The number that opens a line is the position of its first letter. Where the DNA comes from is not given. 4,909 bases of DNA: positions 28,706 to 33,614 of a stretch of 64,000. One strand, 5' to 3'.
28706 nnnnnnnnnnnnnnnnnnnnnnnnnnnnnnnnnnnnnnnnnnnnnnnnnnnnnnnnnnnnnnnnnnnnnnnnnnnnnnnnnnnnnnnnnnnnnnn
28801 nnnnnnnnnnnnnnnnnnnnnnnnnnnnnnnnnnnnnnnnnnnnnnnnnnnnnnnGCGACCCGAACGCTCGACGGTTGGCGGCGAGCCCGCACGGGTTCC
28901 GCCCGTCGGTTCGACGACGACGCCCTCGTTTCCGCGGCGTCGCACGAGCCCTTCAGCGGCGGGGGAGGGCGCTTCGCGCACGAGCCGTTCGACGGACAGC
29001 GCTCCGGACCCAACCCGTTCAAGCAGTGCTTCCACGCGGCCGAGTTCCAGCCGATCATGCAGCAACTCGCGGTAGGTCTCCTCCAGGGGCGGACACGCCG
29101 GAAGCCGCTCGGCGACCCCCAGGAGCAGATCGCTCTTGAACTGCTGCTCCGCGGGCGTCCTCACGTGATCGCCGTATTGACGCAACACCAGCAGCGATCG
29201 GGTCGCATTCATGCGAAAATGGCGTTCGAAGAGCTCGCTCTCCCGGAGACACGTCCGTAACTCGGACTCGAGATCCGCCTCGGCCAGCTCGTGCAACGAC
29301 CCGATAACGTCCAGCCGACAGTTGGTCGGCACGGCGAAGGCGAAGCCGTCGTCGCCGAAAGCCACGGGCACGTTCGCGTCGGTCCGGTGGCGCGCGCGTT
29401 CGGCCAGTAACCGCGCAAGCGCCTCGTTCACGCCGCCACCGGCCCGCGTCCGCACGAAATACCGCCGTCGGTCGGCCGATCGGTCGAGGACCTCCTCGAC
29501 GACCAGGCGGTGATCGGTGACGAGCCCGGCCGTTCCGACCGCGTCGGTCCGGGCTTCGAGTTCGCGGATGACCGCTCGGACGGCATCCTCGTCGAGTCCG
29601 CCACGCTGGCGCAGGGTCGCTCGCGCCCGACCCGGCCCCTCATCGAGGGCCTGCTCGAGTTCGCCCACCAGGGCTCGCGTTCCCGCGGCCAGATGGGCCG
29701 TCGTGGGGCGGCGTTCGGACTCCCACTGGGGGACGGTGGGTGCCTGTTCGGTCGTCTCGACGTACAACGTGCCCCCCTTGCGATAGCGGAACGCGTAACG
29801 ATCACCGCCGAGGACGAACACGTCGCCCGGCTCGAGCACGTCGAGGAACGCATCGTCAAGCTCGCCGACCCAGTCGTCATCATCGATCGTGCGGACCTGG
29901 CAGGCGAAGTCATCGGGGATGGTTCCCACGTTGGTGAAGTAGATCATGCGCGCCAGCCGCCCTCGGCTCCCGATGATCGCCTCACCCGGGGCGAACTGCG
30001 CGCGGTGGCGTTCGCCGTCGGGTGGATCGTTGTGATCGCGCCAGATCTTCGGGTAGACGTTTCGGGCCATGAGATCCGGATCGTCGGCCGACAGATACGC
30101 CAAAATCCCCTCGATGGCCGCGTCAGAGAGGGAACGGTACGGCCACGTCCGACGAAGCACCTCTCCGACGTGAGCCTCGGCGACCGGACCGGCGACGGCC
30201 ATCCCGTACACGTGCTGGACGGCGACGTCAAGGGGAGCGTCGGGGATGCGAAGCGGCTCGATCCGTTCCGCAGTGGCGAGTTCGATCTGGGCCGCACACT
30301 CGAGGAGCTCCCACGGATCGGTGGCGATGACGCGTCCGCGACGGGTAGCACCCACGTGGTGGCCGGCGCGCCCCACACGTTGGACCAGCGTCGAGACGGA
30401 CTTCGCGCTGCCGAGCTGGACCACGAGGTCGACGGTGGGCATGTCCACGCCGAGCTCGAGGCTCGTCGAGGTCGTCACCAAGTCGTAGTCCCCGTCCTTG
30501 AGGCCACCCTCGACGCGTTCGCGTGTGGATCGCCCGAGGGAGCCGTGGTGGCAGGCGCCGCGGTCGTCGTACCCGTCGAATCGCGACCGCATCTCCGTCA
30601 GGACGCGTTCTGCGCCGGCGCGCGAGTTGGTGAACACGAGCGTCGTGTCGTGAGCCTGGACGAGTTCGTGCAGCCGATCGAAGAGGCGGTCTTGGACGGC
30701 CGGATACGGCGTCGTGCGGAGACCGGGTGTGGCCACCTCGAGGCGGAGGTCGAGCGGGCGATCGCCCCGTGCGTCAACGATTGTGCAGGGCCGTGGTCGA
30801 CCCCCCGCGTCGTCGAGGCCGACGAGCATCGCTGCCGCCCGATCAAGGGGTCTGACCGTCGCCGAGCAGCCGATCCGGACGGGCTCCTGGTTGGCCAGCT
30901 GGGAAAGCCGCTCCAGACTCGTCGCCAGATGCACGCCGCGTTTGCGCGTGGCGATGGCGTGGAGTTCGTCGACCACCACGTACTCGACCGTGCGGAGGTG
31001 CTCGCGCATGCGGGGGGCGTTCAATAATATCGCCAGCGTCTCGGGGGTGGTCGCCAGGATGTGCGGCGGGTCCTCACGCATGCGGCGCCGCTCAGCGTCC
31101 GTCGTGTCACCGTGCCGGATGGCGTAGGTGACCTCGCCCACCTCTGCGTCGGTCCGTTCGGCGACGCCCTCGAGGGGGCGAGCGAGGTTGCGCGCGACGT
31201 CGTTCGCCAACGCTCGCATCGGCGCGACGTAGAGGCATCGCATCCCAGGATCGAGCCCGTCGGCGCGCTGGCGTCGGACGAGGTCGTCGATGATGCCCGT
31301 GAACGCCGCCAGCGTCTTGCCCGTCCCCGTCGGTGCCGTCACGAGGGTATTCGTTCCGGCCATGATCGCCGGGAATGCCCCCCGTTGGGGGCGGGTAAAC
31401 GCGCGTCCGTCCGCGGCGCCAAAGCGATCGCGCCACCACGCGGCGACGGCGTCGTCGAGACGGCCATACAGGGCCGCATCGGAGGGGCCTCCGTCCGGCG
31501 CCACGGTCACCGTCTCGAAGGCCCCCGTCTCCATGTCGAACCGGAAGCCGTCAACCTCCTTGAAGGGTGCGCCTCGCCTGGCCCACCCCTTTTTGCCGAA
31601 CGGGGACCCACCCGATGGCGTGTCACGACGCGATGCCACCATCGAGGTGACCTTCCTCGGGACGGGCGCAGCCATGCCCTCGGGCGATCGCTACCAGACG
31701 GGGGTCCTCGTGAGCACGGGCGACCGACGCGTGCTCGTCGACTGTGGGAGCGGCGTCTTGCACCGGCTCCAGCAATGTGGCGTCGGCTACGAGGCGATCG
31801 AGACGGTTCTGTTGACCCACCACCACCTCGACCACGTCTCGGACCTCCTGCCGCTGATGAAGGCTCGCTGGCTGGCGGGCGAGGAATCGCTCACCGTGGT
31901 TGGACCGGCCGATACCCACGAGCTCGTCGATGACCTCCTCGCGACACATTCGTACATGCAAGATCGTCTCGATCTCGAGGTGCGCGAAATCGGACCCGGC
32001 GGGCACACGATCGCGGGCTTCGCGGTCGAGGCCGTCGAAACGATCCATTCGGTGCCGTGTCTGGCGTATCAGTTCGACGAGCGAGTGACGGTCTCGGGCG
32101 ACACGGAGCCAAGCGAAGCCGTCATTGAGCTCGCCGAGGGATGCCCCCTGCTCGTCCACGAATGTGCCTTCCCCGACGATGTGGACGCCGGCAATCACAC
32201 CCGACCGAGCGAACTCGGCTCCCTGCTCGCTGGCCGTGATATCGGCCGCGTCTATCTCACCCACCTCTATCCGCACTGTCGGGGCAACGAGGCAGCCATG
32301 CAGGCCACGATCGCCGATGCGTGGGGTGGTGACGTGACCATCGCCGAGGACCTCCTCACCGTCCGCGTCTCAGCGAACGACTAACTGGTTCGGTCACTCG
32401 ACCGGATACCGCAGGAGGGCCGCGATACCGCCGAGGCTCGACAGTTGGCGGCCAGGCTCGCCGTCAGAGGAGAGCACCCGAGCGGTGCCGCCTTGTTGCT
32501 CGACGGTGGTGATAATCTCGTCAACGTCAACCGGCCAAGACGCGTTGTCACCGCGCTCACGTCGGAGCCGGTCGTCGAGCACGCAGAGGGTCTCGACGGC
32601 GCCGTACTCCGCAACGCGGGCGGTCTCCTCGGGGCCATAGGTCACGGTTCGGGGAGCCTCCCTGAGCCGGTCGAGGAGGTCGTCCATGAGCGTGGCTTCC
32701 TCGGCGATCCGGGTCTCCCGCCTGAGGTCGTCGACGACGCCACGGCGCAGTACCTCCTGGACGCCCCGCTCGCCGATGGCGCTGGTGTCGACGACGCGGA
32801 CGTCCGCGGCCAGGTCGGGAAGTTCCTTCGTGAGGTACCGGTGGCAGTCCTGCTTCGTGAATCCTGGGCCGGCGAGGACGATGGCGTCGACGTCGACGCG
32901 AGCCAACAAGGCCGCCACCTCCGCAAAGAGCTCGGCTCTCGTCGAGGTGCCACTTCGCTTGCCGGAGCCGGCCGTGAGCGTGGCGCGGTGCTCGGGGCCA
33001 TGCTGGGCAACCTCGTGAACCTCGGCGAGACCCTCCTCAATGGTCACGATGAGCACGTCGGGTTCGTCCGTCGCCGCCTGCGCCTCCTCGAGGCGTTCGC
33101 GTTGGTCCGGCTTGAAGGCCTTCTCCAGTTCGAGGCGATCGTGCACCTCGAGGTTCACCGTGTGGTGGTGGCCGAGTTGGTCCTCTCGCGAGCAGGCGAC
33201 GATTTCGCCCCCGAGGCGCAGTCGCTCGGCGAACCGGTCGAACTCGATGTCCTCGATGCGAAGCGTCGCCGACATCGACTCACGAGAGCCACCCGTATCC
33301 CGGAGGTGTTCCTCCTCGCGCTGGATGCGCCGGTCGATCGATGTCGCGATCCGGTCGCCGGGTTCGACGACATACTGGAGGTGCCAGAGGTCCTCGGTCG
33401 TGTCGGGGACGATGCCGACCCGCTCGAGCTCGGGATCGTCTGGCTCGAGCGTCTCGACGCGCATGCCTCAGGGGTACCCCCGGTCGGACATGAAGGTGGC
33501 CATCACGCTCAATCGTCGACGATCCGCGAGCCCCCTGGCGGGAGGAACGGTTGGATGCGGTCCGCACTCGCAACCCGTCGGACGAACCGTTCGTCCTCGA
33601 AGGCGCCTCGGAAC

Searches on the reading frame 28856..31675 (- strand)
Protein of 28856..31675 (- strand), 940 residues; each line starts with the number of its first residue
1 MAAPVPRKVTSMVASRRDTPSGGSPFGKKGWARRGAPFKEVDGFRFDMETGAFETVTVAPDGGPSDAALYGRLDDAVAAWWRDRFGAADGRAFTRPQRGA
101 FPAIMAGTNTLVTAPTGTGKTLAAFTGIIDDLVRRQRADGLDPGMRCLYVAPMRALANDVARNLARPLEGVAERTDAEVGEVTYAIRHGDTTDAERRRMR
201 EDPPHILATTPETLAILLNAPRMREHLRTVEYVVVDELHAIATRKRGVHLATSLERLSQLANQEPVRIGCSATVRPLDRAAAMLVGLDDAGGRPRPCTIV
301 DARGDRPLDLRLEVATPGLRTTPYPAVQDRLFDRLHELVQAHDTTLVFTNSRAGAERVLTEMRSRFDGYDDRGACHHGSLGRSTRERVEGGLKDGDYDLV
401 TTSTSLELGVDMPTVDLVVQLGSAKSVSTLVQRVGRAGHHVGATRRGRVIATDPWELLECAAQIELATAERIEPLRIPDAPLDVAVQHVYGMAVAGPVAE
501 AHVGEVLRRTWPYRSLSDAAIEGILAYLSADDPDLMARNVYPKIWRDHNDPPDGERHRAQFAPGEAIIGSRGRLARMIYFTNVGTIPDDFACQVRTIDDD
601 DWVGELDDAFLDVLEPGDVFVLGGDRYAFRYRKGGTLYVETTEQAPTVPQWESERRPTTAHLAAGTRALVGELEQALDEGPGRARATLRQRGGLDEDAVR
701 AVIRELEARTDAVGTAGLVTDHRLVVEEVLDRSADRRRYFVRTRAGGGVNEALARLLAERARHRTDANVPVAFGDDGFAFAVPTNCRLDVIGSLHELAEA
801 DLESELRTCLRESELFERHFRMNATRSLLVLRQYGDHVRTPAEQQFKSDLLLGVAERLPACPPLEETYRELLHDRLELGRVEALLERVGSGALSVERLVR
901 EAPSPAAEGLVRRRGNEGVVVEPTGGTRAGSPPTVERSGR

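Call 18: search_protein_families(library=pfam, proteins=[window:28856-31675:-], max_evalue=0.00001)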
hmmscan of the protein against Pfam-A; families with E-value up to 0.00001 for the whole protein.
window:28856-31675:- (940 aa): 5 families
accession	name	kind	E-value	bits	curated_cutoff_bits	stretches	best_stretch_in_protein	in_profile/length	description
PF08494.16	DEAD_assoc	-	1.7e-41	142.6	23.5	1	720-907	3-191/191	DEAD/H associated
PF00270.35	DEAD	-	1.2e-31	110.1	26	1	94-275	1-161/167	DEAD/DEAH box helicase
PF19306.5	WH_Lhr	-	3.1e-21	75.9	27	1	469-646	5-165/168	Large helicase-related protein, winged helix domain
PF00271.37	Helicase_C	-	1.1e-15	58.3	23.5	1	333-439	4-108/110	Helicase conserved C-terminal domain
PF04851.21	ResIII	-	3.5e-08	34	22.5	1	108-274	24-162/164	Type III restriction enzyme, res subunit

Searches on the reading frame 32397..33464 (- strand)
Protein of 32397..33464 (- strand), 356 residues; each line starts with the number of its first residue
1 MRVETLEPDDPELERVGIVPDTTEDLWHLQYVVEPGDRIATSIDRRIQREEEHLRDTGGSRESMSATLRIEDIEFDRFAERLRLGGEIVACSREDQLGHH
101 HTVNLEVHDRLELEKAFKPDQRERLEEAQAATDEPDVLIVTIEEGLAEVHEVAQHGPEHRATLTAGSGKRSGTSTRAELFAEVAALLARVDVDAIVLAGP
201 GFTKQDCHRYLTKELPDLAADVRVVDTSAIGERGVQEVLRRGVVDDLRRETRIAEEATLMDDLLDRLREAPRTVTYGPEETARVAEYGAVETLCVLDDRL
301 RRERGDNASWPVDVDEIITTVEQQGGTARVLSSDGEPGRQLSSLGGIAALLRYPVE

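Call 18: search_protein_families(library=pfam, proteins=[window:32397-33464:-], max_evalue=0.00001)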
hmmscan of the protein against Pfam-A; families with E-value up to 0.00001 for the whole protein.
window:32397-33464:- (356 aa): 3 families
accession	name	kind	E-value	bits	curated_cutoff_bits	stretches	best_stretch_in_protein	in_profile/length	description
PF03463.20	eRF1_1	-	5.1e-24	85.1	23.8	1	14-128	14-122/123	eRF1 domain 1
PF03465.20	eRF1_3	-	3.2e-22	79.5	25.8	1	253-355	1-106/106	eRF1 domain 3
PF03464.20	eRF1_2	-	2.8e-06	28.1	27.1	1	187-243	72-127/133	eRF1 domain 2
